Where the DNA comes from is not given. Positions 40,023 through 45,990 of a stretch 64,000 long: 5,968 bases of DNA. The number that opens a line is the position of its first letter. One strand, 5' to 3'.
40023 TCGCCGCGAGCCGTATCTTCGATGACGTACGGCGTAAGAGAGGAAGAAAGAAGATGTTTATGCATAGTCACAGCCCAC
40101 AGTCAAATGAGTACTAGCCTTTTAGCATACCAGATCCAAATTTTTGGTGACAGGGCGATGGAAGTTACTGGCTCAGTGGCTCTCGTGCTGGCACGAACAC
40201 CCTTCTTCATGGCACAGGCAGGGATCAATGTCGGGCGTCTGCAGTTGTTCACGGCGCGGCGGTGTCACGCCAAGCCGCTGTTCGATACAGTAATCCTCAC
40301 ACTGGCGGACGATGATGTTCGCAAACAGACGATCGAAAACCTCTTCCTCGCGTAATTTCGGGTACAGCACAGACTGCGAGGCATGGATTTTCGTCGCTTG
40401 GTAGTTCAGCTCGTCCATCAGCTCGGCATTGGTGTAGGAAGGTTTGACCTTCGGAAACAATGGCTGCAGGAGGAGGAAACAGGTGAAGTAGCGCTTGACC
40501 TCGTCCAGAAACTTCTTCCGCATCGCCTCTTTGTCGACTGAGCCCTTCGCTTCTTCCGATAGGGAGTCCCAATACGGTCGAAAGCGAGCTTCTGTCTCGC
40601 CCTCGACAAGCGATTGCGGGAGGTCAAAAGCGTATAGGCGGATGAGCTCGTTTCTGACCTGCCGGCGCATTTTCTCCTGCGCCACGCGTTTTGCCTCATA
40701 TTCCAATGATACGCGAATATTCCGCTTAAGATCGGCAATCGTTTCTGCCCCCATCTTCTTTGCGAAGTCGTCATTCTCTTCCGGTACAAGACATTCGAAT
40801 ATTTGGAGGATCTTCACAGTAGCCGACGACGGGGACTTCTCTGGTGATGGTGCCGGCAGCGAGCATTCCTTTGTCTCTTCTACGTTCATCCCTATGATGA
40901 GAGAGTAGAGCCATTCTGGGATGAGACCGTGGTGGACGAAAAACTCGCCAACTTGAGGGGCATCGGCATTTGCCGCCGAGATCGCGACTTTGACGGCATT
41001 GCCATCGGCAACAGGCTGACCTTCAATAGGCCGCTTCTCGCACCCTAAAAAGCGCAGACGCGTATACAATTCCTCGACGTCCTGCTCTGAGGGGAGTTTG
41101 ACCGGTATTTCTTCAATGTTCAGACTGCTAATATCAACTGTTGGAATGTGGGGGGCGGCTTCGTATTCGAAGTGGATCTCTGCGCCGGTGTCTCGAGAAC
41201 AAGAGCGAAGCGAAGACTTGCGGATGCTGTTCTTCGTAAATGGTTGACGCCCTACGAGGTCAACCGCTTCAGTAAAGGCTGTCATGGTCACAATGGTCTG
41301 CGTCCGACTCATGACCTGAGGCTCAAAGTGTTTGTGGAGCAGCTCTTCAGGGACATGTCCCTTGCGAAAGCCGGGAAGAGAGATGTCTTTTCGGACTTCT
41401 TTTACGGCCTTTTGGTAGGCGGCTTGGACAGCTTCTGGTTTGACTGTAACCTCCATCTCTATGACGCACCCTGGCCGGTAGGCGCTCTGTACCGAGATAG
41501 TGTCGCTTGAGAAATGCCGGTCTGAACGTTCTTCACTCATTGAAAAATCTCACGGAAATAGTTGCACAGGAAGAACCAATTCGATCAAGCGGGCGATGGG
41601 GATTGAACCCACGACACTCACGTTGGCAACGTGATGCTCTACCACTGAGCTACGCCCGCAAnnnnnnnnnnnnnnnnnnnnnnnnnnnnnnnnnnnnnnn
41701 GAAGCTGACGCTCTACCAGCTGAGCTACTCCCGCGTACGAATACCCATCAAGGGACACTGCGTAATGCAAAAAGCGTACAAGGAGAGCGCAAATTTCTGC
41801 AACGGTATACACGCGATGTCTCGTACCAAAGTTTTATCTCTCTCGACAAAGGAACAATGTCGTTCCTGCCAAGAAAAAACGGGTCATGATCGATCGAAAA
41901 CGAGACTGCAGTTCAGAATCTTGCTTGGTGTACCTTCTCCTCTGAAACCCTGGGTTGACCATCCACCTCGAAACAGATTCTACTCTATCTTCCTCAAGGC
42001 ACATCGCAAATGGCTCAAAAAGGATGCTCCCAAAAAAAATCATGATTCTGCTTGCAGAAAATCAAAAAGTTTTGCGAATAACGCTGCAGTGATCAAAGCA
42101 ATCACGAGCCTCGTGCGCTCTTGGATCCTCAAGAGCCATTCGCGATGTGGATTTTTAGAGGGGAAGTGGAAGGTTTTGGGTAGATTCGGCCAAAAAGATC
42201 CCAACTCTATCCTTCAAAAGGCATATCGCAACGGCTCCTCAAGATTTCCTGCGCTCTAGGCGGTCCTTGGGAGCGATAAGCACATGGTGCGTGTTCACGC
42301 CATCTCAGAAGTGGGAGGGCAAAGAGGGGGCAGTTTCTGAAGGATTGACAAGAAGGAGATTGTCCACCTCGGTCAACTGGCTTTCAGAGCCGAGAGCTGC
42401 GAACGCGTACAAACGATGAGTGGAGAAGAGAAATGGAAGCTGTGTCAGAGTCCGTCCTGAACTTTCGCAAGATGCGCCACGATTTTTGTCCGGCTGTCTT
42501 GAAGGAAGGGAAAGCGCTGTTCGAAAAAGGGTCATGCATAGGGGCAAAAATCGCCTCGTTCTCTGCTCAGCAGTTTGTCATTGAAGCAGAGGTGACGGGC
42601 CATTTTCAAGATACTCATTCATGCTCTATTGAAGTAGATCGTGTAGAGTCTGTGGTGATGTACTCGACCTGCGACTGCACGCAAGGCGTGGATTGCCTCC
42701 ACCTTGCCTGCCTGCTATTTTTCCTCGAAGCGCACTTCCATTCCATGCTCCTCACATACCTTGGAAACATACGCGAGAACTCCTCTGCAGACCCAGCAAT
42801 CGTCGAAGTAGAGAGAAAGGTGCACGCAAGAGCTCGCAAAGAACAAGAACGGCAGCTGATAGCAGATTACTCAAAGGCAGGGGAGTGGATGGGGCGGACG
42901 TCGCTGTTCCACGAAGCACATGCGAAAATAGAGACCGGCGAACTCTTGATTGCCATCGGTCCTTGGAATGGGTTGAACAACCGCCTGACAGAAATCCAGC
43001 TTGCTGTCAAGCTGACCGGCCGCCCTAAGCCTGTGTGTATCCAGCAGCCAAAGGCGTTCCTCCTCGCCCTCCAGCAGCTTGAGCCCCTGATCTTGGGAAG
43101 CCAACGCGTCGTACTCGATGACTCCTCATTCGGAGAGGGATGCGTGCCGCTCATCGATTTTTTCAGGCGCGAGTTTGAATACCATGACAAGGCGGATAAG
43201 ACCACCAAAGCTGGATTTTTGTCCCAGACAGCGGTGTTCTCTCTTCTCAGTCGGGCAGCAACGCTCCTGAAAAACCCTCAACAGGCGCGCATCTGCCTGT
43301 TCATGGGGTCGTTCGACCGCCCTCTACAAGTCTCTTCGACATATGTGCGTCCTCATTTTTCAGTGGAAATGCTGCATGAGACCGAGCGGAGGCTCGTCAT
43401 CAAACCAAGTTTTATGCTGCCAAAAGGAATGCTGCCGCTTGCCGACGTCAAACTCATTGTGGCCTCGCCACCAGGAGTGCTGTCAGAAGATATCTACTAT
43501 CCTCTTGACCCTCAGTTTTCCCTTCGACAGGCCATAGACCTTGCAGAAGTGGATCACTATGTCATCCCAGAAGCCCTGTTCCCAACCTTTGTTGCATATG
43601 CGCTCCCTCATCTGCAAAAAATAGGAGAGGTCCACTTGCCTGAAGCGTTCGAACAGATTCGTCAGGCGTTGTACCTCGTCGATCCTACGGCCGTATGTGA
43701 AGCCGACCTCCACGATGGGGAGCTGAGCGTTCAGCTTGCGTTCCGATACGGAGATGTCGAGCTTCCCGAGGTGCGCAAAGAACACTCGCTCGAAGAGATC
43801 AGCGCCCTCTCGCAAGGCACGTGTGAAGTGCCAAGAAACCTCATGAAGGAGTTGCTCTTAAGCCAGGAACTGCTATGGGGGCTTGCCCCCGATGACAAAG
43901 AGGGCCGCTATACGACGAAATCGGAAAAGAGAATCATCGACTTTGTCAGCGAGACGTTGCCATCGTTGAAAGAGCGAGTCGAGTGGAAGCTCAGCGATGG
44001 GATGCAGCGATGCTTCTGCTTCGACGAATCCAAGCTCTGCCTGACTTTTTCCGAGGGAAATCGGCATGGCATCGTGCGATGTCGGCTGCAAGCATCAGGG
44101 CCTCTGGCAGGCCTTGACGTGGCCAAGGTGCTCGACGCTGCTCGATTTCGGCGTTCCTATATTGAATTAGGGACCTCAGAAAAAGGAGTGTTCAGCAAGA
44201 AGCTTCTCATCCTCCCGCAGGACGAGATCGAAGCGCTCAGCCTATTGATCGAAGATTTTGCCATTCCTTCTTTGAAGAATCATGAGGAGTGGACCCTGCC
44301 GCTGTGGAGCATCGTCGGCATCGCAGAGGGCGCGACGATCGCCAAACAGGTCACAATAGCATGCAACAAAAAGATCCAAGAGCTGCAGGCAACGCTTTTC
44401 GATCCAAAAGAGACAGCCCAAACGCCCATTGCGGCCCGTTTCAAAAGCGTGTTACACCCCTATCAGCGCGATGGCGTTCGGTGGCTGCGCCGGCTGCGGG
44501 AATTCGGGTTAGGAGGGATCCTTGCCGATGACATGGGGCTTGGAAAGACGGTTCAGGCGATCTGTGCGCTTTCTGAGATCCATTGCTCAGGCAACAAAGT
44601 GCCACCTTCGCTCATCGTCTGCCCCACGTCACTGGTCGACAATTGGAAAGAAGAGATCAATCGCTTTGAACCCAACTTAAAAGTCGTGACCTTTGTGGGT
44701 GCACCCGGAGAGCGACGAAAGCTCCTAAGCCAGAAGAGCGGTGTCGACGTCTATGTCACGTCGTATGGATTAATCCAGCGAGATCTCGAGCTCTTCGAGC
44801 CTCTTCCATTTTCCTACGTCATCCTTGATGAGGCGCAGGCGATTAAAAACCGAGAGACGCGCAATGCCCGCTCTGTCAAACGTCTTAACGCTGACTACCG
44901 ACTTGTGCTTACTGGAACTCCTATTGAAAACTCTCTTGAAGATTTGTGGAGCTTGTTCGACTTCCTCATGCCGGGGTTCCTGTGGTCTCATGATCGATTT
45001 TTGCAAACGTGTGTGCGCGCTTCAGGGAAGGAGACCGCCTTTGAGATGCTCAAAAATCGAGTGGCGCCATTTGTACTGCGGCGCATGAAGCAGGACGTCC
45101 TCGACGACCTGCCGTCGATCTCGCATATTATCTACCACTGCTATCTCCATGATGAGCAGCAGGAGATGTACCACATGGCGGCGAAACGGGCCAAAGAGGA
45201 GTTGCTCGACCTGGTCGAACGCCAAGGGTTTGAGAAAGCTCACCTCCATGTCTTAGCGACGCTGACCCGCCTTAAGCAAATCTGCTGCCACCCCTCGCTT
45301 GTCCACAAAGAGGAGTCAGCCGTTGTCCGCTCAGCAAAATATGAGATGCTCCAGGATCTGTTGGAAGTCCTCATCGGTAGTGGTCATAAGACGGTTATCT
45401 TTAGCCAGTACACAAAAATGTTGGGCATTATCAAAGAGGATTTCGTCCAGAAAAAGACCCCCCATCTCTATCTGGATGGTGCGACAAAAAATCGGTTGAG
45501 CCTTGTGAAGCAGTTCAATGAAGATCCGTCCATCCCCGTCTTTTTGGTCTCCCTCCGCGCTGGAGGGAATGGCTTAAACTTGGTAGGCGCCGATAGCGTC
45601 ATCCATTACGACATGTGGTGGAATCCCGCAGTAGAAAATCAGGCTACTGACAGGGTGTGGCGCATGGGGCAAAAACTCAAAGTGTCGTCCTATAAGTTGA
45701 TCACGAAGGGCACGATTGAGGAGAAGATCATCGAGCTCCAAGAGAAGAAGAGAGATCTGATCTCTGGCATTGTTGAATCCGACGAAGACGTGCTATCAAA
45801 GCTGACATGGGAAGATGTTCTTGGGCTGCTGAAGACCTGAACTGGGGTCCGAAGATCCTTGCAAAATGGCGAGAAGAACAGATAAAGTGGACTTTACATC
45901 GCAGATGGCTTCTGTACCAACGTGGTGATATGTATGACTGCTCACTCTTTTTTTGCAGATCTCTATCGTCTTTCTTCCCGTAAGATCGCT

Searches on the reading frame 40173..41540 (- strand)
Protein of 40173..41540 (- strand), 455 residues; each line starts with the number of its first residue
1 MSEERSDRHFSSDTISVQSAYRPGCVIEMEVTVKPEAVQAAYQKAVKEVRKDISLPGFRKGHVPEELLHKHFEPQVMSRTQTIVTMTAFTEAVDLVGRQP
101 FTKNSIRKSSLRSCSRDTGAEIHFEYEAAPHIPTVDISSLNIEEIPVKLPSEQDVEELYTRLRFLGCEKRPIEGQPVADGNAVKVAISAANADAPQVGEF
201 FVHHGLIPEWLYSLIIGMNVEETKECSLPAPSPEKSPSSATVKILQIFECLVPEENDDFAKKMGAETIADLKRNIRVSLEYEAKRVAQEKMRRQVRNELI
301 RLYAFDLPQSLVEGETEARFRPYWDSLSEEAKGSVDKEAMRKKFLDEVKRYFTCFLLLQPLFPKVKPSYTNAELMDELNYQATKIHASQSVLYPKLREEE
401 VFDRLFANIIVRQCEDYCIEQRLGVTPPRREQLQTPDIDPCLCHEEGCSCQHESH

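Call 8: search_protein_families(library=pfam, proteins=[window:40173-41540:-], max_evalue=0.01)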
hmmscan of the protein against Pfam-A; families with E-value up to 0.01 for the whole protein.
window:40173-41540:- (455 aa): 2 families
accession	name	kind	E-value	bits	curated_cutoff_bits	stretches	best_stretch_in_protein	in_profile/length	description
PF05697.18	Trigger_N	-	6e-22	78.9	22.2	1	23-158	9-140/144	Bacterial trigger factor protein (TF)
PF05698.19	Trigger_C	-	8.2e-14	52.4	22.7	1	267-414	1-156/162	Bacterial trigger factor protein (TF) C-terminus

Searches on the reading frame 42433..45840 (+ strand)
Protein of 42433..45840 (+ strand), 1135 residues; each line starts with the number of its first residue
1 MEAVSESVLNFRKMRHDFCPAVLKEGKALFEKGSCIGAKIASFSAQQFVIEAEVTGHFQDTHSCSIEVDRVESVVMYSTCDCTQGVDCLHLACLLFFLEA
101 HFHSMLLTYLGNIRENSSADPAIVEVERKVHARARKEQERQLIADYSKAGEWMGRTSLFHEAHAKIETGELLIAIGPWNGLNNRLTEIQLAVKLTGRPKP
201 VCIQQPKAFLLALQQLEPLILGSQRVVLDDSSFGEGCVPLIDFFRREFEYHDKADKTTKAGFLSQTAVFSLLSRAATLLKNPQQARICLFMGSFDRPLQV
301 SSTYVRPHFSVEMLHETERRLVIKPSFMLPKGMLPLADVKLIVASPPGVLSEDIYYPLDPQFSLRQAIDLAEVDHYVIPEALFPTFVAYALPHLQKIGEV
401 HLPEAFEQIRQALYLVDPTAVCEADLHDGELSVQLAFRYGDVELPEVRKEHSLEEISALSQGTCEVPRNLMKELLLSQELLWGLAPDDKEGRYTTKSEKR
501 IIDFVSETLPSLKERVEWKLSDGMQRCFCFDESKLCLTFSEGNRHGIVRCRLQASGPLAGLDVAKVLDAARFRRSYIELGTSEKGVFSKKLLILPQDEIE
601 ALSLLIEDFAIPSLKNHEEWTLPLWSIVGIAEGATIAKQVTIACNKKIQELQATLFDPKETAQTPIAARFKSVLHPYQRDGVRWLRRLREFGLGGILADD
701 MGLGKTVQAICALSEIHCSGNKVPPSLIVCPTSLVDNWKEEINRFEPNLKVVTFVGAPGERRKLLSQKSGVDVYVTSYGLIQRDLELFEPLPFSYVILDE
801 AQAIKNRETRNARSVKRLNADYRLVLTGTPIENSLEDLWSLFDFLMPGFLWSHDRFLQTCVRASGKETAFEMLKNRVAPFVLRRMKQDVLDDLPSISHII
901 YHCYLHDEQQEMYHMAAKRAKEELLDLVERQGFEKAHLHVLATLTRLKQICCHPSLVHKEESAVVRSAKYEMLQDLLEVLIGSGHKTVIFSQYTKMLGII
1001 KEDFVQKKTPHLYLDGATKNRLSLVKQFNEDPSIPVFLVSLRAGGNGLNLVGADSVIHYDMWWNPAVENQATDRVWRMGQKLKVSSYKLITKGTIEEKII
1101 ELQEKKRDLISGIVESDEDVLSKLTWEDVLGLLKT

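Call 88: search_protein_families(library=pfam, proteins=[window:42433-45840:+], max_evalue=0.001)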
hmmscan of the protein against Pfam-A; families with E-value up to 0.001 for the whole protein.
window:42433-45840:+ (1135 aa): 5 families
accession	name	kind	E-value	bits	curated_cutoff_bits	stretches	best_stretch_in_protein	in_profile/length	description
PF00176.29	SNF2-rel_dom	-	4.3e-68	230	24.9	1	677-956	1-290/290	SNF2-related domain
PF00271.37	Helicase_C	-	8.4e-21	74.7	23.5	1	969-1079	2-110/110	Helicase conserved C-terminal domain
PF08455.15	SNF2_assoc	-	1.4e-12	47.7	27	1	371-653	102-360/373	Bacterial SNF2 helicase associated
PF04851.21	ResIII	-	2.7e-08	34.3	22.5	1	674-831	4-163/164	Type III restriction enzyme, res subunit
PF00270.35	DEAD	-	6.1e-07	29.8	26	1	700-836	22-165/167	DEAD/DEAH box helicase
